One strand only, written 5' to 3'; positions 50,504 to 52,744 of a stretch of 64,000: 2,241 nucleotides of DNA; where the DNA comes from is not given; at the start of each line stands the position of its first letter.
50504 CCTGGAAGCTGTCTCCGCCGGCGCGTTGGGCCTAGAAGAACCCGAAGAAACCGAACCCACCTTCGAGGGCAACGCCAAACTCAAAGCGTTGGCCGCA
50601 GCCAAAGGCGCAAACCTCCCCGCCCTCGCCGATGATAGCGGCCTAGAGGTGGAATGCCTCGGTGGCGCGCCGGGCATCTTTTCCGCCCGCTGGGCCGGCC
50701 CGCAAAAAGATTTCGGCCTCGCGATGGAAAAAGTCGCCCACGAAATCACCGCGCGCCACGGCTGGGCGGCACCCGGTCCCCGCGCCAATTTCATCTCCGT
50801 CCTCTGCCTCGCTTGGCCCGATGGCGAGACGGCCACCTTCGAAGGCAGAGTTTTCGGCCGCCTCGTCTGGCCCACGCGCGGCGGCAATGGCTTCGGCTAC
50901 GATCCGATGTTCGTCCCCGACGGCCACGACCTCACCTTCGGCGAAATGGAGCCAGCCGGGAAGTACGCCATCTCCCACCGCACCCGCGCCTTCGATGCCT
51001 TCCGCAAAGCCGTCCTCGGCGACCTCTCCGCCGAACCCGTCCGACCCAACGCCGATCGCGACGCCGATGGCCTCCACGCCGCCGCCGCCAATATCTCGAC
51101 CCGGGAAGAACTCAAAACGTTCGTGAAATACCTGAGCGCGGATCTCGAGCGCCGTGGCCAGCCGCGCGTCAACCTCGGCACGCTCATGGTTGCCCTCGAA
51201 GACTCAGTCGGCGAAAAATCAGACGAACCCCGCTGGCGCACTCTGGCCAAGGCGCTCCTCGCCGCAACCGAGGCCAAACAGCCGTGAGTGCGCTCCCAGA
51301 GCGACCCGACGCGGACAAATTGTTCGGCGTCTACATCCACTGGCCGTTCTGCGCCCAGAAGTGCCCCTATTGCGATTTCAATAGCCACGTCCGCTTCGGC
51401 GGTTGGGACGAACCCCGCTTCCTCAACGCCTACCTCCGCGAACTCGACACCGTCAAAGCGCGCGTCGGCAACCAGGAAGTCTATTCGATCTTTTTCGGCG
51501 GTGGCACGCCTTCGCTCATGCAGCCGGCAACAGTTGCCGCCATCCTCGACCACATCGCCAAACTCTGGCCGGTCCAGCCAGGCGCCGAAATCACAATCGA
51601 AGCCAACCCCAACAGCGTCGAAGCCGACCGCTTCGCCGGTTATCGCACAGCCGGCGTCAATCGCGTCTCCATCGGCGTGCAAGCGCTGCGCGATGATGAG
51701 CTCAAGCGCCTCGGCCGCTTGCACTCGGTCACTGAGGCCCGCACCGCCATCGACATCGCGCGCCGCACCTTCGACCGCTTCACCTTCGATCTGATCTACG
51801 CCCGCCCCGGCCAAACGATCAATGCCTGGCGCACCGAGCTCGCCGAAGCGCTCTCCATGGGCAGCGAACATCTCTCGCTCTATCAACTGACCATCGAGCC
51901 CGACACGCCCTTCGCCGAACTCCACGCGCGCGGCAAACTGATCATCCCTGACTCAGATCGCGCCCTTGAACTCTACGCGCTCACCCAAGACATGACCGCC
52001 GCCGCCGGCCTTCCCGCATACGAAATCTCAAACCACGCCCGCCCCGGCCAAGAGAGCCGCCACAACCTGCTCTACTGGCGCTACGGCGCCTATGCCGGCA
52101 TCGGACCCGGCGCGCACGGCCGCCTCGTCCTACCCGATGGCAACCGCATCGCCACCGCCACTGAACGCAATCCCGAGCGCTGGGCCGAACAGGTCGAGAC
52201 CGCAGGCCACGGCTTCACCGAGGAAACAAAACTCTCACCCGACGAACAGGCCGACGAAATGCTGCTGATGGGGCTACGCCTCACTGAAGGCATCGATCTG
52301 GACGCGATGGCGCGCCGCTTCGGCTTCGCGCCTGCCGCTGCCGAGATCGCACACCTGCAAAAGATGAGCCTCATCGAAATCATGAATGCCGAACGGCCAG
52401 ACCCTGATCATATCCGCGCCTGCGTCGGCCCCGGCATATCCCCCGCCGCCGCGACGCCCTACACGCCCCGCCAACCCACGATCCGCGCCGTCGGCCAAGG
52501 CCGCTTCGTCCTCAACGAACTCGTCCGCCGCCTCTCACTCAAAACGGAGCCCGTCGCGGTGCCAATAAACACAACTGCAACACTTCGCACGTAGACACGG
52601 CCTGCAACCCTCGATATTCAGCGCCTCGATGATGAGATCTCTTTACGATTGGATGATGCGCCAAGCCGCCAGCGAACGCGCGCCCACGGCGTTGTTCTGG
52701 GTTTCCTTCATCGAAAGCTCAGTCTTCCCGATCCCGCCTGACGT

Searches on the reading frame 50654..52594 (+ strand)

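Call 39: search_protein_families(library=pfam, proteins=[window:50654-52594:+], max_evalue=0.001)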
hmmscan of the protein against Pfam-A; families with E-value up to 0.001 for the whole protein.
window:50654-52594:+ (646 aa): 2 families
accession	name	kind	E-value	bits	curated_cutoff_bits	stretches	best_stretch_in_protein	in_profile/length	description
PF04055.27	Radical_SAM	-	1.4e-22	81.1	29.5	1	227-391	1-158/166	Radical SAM superfamily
PF06969.22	HemN_C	-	3.5e-08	33.8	24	1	527-576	1-53/67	HemN C-terminal domain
